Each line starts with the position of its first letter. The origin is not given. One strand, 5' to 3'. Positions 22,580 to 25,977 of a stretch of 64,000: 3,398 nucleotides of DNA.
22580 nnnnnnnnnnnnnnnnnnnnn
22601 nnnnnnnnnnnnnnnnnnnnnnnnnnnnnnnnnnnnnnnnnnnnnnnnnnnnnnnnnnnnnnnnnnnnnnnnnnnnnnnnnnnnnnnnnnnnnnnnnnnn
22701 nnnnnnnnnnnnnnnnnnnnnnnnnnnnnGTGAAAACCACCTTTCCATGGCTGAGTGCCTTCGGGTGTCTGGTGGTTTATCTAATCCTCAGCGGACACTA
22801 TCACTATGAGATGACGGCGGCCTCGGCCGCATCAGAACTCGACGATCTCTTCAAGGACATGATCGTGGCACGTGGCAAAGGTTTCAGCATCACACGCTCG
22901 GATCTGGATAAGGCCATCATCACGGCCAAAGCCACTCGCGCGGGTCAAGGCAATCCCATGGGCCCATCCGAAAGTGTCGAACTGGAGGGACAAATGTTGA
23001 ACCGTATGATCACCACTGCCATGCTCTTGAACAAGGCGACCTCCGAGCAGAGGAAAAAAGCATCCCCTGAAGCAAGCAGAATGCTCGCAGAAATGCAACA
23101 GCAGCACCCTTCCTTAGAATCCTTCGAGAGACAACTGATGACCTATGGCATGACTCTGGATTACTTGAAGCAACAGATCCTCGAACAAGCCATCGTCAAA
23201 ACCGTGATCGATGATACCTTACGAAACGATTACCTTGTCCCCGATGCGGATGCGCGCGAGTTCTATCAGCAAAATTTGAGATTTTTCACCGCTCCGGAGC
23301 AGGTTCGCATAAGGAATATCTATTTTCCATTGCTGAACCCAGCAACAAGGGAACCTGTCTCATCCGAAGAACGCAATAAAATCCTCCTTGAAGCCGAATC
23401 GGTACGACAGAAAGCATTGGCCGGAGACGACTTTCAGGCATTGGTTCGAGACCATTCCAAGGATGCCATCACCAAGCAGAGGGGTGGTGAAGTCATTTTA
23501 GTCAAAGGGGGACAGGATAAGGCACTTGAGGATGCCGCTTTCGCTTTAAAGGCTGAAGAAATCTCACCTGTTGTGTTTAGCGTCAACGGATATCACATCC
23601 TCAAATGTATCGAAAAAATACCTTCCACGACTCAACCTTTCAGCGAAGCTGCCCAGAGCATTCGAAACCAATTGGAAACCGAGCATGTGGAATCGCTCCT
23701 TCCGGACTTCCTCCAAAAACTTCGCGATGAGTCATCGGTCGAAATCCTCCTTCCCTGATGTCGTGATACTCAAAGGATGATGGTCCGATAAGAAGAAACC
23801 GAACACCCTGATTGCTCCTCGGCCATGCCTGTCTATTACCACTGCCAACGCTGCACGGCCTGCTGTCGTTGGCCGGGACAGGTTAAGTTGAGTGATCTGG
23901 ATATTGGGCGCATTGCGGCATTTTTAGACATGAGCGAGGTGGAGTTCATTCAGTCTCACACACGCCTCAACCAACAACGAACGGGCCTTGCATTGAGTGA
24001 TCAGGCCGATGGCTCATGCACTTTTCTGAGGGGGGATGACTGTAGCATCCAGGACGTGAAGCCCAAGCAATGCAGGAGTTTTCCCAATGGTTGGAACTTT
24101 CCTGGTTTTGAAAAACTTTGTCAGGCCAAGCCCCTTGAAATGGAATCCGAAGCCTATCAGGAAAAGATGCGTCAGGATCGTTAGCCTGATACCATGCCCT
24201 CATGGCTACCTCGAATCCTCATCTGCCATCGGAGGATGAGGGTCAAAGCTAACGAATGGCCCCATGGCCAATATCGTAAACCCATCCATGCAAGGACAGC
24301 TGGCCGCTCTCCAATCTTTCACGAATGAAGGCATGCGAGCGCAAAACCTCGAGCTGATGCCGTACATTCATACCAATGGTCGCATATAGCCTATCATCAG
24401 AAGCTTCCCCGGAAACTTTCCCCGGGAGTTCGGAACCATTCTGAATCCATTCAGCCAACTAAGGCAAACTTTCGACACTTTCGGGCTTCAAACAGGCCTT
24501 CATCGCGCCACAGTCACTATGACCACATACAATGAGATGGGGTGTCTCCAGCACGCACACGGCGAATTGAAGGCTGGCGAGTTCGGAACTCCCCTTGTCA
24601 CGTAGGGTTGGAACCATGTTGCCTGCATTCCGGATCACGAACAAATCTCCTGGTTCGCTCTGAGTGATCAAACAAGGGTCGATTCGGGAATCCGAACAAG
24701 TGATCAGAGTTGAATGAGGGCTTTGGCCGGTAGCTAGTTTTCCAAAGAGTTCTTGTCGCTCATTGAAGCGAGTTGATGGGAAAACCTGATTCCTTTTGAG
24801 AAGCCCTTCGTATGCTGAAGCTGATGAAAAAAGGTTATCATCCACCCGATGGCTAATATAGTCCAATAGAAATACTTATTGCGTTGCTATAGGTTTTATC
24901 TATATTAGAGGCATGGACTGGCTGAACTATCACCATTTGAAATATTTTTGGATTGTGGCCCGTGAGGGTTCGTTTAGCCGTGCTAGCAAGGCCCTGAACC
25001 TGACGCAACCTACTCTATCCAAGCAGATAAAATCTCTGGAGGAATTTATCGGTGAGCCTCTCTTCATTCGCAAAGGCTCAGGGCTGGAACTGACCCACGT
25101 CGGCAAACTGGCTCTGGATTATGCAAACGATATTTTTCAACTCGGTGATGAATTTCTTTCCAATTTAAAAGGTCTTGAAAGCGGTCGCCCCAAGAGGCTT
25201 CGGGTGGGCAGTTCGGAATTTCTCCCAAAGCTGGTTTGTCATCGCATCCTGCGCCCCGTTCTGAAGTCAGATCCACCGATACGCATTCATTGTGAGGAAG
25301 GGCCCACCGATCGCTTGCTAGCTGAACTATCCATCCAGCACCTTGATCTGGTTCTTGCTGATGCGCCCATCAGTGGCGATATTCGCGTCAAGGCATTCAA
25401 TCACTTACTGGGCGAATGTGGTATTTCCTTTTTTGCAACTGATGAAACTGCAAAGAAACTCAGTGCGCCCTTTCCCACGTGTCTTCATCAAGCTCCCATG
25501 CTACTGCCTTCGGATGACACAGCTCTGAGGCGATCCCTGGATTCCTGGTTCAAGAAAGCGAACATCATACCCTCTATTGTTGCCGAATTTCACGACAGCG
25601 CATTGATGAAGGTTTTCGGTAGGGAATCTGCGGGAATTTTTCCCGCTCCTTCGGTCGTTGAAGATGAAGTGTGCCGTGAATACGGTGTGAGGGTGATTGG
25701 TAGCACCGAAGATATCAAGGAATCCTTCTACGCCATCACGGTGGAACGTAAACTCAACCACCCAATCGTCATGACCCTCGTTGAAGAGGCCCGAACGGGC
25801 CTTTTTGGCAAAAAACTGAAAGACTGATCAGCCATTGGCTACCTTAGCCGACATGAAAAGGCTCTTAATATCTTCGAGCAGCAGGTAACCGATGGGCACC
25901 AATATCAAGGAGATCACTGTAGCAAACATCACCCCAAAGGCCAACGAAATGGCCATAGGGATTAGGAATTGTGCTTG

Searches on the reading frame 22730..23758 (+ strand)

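Call 46: search_protein_families(library=pfam, proteins=[window:22730-23758:+], max_evalue=0.0001)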
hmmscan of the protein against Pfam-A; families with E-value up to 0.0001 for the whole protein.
window:22730-23758:+ (342 aa): 4 families
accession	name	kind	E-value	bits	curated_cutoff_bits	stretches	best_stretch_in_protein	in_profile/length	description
PF00639.27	Rotamase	-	6.7e-15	56.3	21.7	1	210-294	10-96/97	PPIC-type PPIASE domain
PF13145.12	Rotamase_2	-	1.3e-13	52.2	27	1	170-308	1-120/121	PPIC-type PPIASE domain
PF13616.12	Rotamase_3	-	3e-13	50.8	22.5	1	188-296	12-115/116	PPIC-type PPIASE domain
PF09312.16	SurA_N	-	5.1e-06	27.1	30.8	1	54-157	13-115/118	SurA N-terminal domain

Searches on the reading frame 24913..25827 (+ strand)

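Call 46: search_protein_families(library=pfam, proteins=[window:24913-25827:+], max_evalue=0.0001)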
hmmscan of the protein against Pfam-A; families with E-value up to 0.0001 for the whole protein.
window:24913-25827:+ (304 aa): 2 families
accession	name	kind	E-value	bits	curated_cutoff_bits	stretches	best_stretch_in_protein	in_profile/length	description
PF00126.33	HTH_1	-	7e-22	77.6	26.6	1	7-64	2-59/60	Bacterial regulatory helix-turn-helix protein, lysR family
PF03466.25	LysR_substrate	-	1.2e-11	44.8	28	1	93-295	5-206/209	LysR substrate binding domain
